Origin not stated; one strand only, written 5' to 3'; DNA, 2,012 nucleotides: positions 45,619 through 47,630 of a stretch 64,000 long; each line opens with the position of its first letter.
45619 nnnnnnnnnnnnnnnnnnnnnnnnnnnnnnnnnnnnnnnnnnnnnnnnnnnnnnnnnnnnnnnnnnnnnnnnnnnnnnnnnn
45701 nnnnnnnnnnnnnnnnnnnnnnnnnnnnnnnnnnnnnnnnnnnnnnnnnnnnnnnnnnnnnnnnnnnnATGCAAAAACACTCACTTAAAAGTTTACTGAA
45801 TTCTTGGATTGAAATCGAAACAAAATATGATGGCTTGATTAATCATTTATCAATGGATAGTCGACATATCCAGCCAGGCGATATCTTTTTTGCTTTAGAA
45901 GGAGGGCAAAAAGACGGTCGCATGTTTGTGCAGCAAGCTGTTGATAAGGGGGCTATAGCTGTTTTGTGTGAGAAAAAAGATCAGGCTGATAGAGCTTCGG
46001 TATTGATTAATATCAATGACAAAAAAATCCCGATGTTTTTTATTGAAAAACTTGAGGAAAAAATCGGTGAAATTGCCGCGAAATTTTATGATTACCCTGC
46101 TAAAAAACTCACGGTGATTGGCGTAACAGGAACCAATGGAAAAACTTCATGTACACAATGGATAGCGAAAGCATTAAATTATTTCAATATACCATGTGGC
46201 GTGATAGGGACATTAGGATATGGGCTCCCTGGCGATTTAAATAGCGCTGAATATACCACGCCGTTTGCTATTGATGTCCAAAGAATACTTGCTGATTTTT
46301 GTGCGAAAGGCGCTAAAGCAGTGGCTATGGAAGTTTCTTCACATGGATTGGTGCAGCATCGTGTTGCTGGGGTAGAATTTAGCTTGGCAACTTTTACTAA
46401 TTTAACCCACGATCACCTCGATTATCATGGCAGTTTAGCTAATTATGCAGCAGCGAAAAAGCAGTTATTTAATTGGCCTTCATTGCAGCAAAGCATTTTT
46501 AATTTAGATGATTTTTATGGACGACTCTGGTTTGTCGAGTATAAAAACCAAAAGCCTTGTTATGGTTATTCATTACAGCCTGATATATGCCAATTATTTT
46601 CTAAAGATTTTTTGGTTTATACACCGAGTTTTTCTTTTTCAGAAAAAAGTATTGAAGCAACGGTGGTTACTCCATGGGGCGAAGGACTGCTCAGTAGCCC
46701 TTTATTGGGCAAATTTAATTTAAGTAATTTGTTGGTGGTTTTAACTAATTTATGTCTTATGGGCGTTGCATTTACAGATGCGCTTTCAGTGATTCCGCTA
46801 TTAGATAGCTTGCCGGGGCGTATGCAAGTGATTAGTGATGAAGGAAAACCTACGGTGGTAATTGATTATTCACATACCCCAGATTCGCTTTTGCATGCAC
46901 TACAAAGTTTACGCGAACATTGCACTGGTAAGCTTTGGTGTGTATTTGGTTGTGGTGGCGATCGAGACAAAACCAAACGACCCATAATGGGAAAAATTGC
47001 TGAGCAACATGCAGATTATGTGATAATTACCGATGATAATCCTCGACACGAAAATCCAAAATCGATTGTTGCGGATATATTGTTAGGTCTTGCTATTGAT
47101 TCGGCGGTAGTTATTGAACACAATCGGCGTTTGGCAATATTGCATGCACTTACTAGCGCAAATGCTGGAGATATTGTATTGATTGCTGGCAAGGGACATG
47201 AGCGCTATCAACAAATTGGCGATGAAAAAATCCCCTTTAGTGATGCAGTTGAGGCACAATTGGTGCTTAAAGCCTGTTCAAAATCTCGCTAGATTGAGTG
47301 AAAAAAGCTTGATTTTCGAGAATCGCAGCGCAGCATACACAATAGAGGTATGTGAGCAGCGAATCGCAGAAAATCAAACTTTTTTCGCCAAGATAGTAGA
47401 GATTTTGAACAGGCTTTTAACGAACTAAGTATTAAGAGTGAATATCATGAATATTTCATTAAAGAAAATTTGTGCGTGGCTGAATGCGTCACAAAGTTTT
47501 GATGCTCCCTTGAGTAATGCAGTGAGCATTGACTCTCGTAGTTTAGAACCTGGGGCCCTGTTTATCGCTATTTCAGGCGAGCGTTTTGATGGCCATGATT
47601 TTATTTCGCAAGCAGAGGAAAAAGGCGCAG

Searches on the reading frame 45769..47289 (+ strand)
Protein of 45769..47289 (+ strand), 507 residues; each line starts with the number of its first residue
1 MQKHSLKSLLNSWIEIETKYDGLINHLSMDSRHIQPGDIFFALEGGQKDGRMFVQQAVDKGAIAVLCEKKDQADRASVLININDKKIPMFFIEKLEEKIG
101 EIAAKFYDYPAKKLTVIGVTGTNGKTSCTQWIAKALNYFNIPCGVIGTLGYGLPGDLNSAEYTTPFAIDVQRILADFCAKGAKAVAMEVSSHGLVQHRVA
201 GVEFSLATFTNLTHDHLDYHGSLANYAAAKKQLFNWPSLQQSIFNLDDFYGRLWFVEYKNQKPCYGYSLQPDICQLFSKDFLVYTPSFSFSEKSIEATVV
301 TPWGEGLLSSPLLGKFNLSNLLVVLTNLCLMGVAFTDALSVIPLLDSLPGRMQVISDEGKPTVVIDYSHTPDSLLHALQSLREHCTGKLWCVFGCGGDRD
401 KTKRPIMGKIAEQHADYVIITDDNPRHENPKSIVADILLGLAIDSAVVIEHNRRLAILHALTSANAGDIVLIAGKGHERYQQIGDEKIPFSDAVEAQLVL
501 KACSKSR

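Call 16: find_homologous_proteins(query=window:45769-47289:+, max_evalue=1e-30)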
Query window:45769-47289:+ (507 aa): 8000 proteins with E <= 1e-30 among 8000 candidates; the best 120 are listed.
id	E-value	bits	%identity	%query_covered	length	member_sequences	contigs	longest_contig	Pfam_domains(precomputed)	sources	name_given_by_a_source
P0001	0.0e+0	1166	100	100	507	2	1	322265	PF02875.27,PF08245.19,PF01225.31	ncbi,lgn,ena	-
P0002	4.9e-246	835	70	99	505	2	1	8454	PF02875.27,PF08245.19,PF01225.31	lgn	-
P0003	1.1e-243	827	70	99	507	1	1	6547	PF02875.27,PF08245.19,PF01225.31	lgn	-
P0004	3.0e-202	691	60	98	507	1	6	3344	PF02875.27,PF08245.19,PF01225.31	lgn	-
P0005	1.4e-198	679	57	99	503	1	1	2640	PF02875.27,PF08245.19,PF01225.31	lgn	-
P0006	1.8e-197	675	60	99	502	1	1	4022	PF02875.27,PF08245.19,PF01225.31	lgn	-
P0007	8.6e-187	640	57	99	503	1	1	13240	PF02875.27,PF08245.19,PF01225.31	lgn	-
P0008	4.1e-184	631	56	100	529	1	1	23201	PF02875.27,PF08245.19,PF01225.31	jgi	jgi:UDP-N-acetylmuramoyl-L-alanyl-D-glutamate--2,6-diaminopimelate ligase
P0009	3.8e-166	572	50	99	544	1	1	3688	PF02875.27,PF08245.19,PF01225.31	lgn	-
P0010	1.6e-164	566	49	99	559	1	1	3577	PF02875.27,PF08245.19,PF01225.31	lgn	-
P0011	3.2e-163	562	52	98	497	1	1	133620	PF02875.27,PF08245.19,PF01225.31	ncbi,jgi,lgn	-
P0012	1.9e-161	556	53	95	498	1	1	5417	PF02875.27,PF08245.19,PF01225.31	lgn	-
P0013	2.3e-161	556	52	98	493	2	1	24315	PF02875.27,PF08245.19,PF01225.31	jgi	jgi:UDP-N-acetylmuramoyl-L-alanyl-D-glutamate--2,6-diaminopimelate ligase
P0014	5.2e-160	551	51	98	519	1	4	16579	PF02875.27,PF08245.19,PF01225.31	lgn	-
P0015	1.8e-159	550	51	98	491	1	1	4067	PF02875.27,PF08245.19,PF01225.31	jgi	jgi:UDP-N-acetylmuramoyl-L-alanyl-D-glutamate--2,6-diaminopimelate ligase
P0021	2.4e-156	539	51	98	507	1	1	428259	PF02875.27,PF08245.19,PF01225.31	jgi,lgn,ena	-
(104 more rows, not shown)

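Call 18: find_encoding_contigs(protein=P0001, flank=10000, max_places=3)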
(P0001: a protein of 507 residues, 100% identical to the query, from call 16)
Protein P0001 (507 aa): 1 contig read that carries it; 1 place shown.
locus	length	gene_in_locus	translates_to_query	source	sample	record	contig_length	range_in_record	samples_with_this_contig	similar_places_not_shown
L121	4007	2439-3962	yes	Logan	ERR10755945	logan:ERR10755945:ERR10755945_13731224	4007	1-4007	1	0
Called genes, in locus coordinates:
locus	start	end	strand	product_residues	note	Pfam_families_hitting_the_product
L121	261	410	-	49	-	-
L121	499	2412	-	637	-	PF02784:Orn_Arg_deC_N, PF17810:Arg_decarb_HB, PF17944:Arg_decarbox_C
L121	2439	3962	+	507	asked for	PF01225:Mur_ligase, PF08245:Mur_ligase_M, PF02875:Mur_ligase_C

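Call 27: find_encoding_contigs(protein=P0002, flank=6000, max_places=2)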
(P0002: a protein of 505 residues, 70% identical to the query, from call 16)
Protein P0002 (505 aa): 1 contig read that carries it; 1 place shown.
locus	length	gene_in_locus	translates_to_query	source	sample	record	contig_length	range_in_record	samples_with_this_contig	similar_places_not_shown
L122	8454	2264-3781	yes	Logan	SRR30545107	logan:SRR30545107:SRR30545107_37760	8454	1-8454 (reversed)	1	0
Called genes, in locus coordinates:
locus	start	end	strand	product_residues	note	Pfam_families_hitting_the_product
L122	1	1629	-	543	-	?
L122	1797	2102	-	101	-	-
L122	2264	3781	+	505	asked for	PF01225:Mur_ligase, PF08245:Mur_ligase_M, PF02875:Mur_ligase_C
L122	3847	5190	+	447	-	PF01225:Mur_ligase, PF08245:Mur_ligase_M, PF02875:Mur_ligase_C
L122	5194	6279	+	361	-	PF10555:MraY_sig1 (weak), PF00953:Glycos_transf_4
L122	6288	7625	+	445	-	PF21799:MurD-like_N, PF08245:Mur_ligase_M, PF02875:Mur_ligase_C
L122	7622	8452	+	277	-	?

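Call 28: find_encoding_contigs(protein=P0003, flank=6000, max_places=2)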
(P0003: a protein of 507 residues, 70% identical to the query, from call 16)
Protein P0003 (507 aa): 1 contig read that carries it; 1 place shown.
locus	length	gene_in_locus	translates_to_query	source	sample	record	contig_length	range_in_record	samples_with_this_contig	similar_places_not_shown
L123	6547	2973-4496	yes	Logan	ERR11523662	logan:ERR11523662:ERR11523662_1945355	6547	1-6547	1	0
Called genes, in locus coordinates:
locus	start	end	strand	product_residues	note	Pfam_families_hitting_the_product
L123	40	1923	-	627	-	PF02784:Orn_Arg_deC_N, PF17810:Arg_decarb_HB, PF17944:Arg_decarbox_C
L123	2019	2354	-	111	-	-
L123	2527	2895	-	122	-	-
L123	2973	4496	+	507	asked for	PF01225:Mur_ligase, PF08245:Mur_ligase_M, PF02875:Mur_ligase_C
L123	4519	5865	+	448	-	PF01225:Mur_ligase, PF08245:Mur_ligase_M, PF02875:Mur_ligase_C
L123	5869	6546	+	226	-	?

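Call 50: list_cluster_members(proteins=[P0001, P0011, P0021])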
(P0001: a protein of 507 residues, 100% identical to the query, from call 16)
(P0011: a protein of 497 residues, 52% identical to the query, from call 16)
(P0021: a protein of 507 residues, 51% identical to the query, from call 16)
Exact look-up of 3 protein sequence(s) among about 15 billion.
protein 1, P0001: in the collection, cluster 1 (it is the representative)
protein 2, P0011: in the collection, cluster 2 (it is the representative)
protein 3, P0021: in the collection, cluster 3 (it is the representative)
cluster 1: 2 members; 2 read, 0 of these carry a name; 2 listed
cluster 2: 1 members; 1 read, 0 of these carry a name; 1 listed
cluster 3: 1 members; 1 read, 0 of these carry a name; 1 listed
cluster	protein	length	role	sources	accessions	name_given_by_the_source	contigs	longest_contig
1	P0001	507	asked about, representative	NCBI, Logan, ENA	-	-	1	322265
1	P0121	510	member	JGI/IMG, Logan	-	-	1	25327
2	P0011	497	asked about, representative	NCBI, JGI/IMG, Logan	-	-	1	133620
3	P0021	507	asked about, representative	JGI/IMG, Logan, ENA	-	-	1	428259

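Call 52: find_encoding_contigs(protein=P0121, flank=10000, max_places=3)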
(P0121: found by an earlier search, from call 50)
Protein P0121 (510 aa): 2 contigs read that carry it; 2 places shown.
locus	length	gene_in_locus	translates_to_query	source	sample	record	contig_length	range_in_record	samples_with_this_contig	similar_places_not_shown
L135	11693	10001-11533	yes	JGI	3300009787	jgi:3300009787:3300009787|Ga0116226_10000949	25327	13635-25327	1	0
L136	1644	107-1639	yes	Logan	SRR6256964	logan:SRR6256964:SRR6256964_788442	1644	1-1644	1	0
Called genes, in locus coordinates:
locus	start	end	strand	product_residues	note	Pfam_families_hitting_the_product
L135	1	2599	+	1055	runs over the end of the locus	PF00873:ACR_tran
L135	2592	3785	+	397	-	PF25917:BSH_RND, PF25973:BSH_CzcB (weak), PF25876:HH_MFP_RND (weak), PF25967:RND-MFP_C (faint), PF25954:Beta-barrel_RND_2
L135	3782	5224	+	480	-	PF02321:OEP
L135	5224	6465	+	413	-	PF06965:Na_H_antiport_1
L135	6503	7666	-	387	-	-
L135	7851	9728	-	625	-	PF02784:Orn_Arg_deC_N, PF17810:Arg_decarb_HB, PF17944:Arg_decarbox_C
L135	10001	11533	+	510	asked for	PF01225:Mur_ligase, PF08245:Mur_ligase_M, PF02875:Mur_ligase_C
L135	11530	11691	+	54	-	?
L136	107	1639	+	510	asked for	PF01225:Mur_ligase, PF08245:Mur_ligase_M, PF02875:Mur_ligase_C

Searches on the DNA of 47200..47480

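Call 38: search_rna_families(source=window, start=47200, end=47480, threshold=evalue, max_evalue=10)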
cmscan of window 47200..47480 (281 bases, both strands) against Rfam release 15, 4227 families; matches with E-value up to 10: 4.
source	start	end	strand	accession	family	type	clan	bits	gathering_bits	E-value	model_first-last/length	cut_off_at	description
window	47252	47431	-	RF03926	MIR1435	Gene; miRNA;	-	27.9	94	0.026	1-186/186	no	MIR1435 microRNA precursor family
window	47254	47459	-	RF03922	MIR2119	Gene; miRNA;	-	26.9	73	0.12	1-188/188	no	MIR2119 microRNA precursor family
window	47242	47383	+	RF00286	SCARNA8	Gene; snRNA; snoRNA; scaRNA;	-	18.9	53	0.14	1-131/131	no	Small Cajal body specific RNA 8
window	47376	47480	+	RF02079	STnc180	Gene; sRNA;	-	12.4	50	3.9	1-110/208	3'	Enterobacterial sRNA STnc180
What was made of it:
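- On Known RNA family (Rfam 15): Only chance-level matches to hairpin microRNA-precursor models appear (call 38).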
